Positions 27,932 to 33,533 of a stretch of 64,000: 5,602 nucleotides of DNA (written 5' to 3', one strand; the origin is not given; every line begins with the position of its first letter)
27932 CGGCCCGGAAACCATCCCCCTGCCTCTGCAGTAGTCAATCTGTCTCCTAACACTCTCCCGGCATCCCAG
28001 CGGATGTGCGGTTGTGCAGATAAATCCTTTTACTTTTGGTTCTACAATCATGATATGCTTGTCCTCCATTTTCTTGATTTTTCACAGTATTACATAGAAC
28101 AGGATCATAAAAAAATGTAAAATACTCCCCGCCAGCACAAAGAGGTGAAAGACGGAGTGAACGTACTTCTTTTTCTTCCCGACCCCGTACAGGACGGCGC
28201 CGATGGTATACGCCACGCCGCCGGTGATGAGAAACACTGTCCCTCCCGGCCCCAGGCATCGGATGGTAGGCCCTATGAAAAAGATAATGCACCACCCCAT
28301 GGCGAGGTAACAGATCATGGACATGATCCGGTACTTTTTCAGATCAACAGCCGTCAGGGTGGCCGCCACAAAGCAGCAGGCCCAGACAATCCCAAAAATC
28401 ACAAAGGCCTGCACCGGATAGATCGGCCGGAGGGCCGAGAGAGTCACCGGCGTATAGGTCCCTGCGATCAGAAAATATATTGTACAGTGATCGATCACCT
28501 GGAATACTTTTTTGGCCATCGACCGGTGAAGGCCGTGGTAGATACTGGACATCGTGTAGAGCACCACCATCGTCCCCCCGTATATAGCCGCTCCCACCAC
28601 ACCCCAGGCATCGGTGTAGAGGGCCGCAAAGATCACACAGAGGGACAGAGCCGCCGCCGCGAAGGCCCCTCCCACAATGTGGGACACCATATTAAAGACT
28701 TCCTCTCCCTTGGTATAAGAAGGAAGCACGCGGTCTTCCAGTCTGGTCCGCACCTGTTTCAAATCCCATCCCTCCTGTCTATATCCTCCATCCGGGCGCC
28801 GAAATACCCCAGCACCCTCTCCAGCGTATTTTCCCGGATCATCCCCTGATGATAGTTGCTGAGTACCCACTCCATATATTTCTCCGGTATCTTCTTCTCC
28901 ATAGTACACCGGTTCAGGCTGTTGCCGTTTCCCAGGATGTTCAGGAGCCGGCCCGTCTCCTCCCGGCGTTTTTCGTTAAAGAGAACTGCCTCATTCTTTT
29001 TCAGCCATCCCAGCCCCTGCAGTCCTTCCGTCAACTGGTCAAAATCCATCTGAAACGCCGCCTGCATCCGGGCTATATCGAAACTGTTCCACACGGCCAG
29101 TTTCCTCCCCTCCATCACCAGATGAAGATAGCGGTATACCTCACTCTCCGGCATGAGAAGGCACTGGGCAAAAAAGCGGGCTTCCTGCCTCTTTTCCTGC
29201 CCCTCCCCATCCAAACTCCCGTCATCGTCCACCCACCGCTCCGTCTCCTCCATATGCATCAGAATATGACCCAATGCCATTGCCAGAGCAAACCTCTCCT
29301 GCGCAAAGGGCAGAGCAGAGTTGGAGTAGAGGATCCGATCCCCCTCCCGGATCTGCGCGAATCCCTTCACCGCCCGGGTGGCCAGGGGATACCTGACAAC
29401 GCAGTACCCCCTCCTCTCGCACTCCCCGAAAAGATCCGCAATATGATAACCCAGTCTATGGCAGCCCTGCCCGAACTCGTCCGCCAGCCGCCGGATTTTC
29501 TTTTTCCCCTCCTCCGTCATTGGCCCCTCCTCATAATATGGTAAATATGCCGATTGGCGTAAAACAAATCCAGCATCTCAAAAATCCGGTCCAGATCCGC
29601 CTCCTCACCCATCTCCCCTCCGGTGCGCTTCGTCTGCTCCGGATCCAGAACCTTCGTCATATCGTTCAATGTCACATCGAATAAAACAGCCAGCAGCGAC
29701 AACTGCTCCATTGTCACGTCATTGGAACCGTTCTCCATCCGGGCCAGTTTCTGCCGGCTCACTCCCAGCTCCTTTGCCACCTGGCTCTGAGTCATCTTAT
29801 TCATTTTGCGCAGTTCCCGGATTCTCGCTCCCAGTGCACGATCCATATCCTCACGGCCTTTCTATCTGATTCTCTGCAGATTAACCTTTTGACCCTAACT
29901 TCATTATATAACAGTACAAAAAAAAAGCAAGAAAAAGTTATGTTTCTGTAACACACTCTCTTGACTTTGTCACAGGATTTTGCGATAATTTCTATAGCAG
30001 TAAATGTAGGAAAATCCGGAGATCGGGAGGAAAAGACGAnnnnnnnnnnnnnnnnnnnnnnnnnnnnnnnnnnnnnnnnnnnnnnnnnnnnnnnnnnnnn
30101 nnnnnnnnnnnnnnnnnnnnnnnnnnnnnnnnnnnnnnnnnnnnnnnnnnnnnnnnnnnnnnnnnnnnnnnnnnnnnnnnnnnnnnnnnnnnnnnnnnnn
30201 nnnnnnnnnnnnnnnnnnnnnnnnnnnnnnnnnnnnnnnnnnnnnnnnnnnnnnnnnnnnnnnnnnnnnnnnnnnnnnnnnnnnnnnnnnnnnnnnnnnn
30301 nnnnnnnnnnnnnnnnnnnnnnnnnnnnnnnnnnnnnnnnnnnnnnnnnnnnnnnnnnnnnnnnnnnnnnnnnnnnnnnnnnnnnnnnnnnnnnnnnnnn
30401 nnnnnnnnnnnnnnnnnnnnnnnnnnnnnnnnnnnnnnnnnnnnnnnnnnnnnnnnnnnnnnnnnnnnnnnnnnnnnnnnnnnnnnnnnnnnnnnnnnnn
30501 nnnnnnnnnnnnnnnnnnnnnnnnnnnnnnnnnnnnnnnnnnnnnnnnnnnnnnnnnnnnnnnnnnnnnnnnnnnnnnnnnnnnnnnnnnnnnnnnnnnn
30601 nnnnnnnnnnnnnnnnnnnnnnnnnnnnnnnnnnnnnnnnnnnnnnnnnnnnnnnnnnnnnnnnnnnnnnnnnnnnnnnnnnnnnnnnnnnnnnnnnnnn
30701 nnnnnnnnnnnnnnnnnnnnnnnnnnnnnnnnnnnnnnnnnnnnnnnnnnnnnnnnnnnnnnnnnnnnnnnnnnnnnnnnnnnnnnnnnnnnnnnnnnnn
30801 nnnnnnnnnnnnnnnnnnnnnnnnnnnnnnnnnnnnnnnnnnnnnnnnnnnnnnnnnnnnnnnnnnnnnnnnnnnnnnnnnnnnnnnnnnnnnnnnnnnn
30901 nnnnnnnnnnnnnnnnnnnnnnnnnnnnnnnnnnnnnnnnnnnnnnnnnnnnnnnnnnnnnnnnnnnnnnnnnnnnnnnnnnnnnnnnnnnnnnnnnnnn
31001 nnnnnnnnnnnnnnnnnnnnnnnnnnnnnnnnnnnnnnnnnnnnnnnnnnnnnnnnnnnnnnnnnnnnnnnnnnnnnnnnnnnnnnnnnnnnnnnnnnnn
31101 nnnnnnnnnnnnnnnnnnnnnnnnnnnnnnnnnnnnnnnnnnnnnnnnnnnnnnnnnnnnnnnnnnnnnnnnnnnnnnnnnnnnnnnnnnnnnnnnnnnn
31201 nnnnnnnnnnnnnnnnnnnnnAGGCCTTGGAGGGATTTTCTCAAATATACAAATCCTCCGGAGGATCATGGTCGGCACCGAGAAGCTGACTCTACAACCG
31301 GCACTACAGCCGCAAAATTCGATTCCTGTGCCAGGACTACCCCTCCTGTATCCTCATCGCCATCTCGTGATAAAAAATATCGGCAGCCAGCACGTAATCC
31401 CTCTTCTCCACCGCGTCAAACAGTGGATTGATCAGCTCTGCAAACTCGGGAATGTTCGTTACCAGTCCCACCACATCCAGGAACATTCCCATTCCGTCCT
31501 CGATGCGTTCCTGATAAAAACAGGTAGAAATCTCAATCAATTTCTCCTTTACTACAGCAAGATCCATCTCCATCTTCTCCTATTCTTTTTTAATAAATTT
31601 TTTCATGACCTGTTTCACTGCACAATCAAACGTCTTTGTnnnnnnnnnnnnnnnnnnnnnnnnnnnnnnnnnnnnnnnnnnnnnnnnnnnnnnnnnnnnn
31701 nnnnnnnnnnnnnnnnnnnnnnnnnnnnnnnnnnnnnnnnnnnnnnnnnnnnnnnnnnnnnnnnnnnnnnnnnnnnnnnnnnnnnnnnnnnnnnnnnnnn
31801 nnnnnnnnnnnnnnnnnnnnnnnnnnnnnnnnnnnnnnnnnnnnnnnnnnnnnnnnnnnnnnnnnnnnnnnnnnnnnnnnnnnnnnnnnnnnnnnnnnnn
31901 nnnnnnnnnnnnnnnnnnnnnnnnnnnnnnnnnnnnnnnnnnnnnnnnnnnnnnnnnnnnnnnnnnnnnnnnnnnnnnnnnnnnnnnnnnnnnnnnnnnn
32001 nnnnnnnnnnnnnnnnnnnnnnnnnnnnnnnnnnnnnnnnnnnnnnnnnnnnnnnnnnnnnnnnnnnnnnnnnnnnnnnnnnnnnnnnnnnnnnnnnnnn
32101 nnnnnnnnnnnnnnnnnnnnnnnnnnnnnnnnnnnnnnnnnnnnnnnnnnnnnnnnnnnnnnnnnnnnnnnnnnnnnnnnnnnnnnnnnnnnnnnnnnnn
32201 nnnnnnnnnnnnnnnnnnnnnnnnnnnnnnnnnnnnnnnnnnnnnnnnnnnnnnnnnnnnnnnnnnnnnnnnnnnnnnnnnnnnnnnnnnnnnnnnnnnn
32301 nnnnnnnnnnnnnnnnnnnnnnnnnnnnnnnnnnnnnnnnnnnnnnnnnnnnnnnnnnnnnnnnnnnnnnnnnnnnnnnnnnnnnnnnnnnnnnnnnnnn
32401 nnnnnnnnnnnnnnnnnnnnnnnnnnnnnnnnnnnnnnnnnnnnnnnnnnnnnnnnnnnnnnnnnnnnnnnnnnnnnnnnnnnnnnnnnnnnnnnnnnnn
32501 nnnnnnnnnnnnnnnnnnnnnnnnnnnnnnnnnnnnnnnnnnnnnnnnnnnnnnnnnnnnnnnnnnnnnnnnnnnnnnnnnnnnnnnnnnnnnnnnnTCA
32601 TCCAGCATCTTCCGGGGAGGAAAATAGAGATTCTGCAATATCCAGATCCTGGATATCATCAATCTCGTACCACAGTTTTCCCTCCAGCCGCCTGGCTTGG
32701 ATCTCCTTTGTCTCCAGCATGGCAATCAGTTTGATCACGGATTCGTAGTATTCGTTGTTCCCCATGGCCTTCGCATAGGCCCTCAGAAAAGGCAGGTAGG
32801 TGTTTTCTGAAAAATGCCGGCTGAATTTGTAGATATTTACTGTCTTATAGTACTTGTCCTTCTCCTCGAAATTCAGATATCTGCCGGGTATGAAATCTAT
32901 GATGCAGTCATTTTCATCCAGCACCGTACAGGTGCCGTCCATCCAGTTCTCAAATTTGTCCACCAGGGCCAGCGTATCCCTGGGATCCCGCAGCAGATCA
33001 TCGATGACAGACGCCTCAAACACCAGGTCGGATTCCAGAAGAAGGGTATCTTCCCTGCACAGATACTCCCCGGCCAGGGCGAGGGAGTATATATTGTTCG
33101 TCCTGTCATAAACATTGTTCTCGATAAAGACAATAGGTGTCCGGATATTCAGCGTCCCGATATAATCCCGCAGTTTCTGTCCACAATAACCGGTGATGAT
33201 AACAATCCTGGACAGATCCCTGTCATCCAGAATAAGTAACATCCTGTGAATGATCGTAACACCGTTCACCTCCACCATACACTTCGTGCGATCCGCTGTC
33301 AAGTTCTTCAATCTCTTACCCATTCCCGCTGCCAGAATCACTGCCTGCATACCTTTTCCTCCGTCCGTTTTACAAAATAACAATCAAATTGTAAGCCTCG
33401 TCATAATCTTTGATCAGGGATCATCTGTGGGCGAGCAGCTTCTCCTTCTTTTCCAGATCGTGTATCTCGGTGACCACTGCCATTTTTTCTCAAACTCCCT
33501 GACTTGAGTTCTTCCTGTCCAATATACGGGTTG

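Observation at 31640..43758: LicC-like cytidylyltransferase + PLP enzyme + LicD + soluble AP-fold enzyme inside a nonulosonate operon: predicted phospho- or phosphono-linked amine decoration of the flagellar glycan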

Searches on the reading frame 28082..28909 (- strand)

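Call 7: search_protein_families(library=pfam, proteins=[window:28082-28909:-])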
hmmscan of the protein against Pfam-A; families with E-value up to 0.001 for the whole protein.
window:28082-28909:- (275 aa): 1 family
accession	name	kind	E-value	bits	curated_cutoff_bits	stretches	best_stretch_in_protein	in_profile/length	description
PF03006.26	HlyIII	-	3.6e-36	125.4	26.2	1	68-266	4-224/224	Haemolysin-III related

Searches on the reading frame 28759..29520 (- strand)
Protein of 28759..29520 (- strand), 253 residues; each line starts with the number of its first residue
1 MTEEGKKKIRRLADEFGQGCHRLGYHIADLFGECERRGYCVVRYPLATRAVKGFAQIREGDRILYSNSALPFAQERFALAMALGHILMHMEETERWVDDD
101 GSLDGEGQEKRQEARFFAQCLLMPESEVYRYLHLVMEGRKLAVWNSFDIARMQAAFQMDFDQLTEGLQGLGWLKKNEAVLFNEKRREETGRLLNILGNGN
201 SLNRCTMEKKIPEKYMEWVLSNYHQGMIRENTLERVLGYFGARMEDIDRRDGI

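Call 7: search_protein_families(library=pfam, proteins=[window:28759-29520:-])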
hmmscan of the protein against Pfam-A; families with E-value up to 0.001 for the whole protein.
window:28759-29520:- (253 aa): 1 family
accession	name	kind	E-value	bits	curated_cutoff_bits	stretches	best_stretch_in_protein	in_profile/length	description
PF06114.19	Peptidase_M78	-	4.3e-12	46.4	22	1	34-133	1-97/123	IrrE N-terminal-like domain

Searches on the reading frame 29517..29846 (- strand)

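Call 7: search_protein_families(library=pfam, proteins=[window:29517-29846:-])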
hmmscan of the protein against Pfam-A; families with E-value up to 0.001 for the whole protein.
window:29517-29846:- (109 aa): 4 families
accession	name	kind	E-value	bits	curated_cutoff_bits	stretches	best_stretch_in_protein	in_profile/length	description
PF01381.28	HTH_3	-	3.4e-14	53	23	1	9-61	1-53/55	Helix-turn-helix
PF13560.12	HTH_31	-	2.7e-12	47.2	27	1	4-60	1-58/64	Helix-turn-helix domain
PF12844.13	HTH_19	-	4.4e-09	36.6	30.2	1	6-60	1-55/64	Helix-turn-helix domain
PF13443.12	HTH_26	-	1.2e-07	32.3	22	1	8-62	1-56/63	Cro/C1-type HTH DNA-binding domain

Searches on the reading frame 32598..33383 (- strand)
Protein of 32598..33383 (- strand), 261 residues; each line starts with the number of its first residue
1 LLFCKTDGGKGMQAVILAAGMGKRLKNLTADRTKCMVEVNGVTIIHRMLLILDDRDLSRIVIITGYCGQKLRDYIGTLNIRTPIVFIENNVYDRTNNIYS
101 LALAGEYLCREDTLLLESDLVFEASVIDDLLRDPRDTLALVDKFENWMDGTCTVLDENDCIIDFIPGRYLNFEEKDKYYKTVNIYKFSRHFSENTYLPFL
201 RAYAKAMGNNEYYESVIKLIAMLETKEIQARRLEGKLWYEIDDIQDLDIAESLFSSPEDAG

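Call 4: search_protein_families(library=pfam, proteins=[window:32598-33383:-])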
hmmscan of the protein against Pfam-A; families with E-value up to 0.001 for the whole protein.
window:32598-33383:- (261 aa): 3 families
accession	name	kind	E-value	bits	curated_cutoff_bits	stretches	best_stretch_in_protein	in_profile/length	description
PF12804.13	NTP_transf_3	-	5.6e-09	36.8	27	1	14-133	1-110/160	MobA-like NTP transferase domain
PF00483.29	NTP_transferase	-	2e-07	31.3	21.2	1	14-126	2-116/245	Nucleotidyl transferase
PF01128.25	IspD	-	0.0002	21.6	27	1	12-64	1-51/221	2-C-methyl-D-erythritol 4-phosphate cytidylyltransferase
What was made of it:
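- Checked: NTP transferase, 32598-33350 (-): Pfam NTP_transf_3 5.6e-09 and NTP_transferase 2e-07 (call 4).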

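Call 6: search_protein_families(library=ncbifam, proteins=[window:32598-33383:-], max_evalue=0.01)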
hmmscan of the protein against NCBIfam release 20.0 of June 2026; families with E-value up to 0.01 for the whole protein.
window:32598-33383:- (261 aa): 25 families
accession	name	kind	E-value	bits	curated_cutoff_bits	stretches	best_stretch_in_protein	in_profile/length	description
TIGR03992.1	Arch_glmU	subfamily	2.9e-18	65.9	292.1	1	12-161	1-146/393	bifunctional sugar-1-phosphate nucleotidylyltransferase/acetyltransferase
NF041313.1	UDPGP_AglF_Halo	equivalog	2.8e-17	62.9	400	1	12-142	1-131/234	UTP--glucose-1-phosphate uridylyltransferase AglF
NF041135.1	IPPtranDIPPsyn_Thcocales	equivalog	8.4e-16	58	580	1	12-149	1-128/419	bifunctional L-myo-inositol-1-phosphate cytidylyltransferase/CDP-L-myo-inositol myo-inositolphosphotransferase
NF045761.1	NAMPUrTaseMurU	equivalog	6.2e-10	39.3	250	1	12-76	1-65/226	N-acetylmuramate alpha-1-phosphate uridylyltransferase MurU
TIGR02623.1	G1P_cyt_trans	equivalog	1.1e-09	38.1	300.25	1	12-85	1-74/255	glucose-1-phosphate cytidylyltransferase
NF041173.1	Sug_nt_acttase_Thmprot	equivalog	1.6e-09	37.2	600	1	12-162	1-147/405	bifunctional sugar-1-phosphate nucleotidylyltransferase/acetyltransferase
NF049965.1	GlMnHpPGnyltfHddC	equivalog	2e-09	37.4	300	1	12-169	1-154/221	D-glycero-D-manno-heptose 1-phosphate guanosyltransferase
NF045697.1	MurNAcPUrMurU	equivalog_domain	4.2e-09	36.2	370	1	15-85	1-71/229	N-acetylmuramate alpha-1-phosphate uridylyltransferase MurU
NF052502.1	man1P_GTase_Rv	exception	2.9e-07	29.7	440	1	12-77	1-66/352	mannose-1-phosphate guanylyltransferase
TIGR02091.1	glgC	equivalog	1.2e-06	27.9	424.9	1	13-76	2-66/364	glucose-1-phosphate adenylyltransferase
NF001947.0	PRK00725.1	subfamily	1.4e-06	27.4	470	1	13-74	18-80/426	glucose-1-phosphate adenylyltransferase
NF002023.0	PRK00844.1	subfamily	1.6e-06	27.2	458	1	12-75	7-71/408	glucose-1-phosphate adenylyltransferase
NF045665.1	NTPtran_DVU1551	equivalog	1.8e-06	27.2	315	1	12-93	1-73/359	DVU_1551 family NTP transferase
NF010939.0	PRK14359.1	equivalog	4.8e-06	25.4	592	1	13-254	4-233/430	bifunctional UDP-N-acetylglucosamine diphosphorylase/glucosamine-1-phosphate N-acetyltransferase GlmU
TIGR03310.1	matur_MocA_YgfJ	equivalog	4e-05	23.7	186.45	1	14-106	2-85/188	molybdenum cofactor cytidylyltransferase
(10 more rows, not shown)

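Call 9: search_solved_structures(query=window:32598-33383:-, max_evalue=0.001, show_alignments=2)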
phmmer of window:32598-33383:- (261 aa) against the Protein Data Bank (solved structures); distinct sequences matched with E-value up to 0.001: 9.
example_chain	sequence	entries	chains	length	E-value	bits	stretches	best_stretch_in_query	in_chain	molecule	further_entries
6pd1_A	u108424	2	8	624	4.5e-17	65.7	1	13-250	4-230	Nucleotidyl transferase/aminotransferase, class V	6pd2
1jyk_A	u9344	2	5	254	1e-12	51.4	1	12-253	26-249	CTP:phosphocholine Cytidylyltransferase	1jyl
5xhw_A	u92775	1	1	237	3.5e-08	36.6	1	8-87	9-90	Putative 6-deoxy-D-mannoheptose pathway protein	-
6jq8_A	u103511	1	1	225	6.8e-07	32.4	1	14-87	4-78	Putative 6-deoxy-D-mannoheptose pathway protein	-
4jd0_A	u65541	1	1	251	4.8e-06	29.6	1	11-193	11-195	Nucleotidyl transferase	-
8hhd_A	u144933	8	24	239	9.8e-06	28.6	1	10-77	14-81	Nucleotidyl transferase | N-acetylmuramate alpha-1-phosphate uridylyltransferase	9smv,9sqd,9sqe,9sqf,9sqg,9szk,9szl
1tzf_A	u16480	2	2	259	0.00015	24.7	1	13-78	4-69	Glucose-1-phosphate cytidylyltransferase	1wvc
4y7t_A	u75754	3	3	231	0.00015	24.7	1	12-77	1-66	Nucleotidyl transferase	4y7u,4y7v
7whr_B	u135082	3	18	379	0.00067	22.6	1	7-120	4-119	Nucleotidyl transferase family protein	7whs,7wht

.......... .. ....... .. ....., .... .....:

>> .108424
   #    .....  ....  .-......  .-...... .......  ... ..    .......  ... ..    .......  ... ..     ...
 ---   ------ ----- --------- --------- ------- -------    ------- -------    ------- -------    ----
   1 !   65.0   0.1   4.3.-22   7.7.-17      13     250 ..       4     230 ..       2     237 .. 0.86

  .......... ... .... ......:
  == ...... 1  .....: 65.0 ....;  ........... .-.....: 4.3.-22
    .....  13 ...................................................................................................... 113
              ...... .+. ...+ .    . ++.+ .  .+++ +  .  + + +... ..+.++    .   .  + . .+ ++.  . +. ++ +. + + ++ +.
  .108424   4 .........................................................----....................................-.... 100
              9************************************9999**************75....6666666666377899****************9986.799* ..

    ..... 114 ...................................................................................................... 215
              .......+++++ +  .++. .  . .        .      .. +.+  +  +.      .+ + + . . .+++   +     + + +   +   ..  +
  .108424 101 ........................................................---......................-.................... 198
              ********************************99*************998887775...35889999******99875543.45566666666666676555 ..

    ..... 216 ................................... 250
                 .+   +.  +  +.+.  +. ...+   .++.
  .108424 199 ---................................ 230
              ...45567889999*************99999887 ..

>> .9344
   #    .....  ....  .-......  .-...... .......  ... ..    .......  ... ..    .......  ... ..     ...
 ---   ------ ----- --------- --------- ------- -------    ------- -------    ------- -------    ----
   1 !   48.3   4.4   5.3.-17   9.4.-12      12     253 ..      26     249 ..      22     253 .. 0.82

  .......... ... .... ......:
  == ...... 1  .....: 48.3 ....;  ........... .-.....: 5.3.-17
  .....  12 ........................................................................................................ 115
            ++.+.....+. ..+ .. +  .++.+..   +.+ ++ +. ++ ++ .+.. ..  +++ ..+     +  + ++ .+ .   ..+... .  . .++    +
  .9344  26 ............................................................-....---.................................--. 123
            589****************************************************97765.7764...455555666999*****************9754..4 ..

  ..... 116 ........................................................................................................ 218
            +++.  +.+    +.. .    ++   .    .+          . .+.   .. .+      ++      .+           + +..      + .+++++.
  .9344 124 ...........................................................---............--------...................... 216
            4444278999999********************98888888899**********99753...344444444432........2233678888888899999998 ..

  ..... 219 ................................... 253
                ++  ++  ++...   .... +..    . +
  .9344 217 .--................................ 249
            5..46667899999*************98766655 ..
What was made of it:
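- On LicC/PntC-type cytidylyltransferase: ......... aligns to LicC's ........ (call 9).
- Closest known: Treponema denticola Tde1415. Same: It is the best structural relative of the NTP half (4.5e-17, call 9).
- Checked: The best solved-structure relatives are T. denticola PntC (6pd1, 4.5e-17) and S. pneumoniae LicC (1jyk, 1e-12) (call 9).
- The NTP half is most similar to Tde-PntC (6pd1, call 9).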
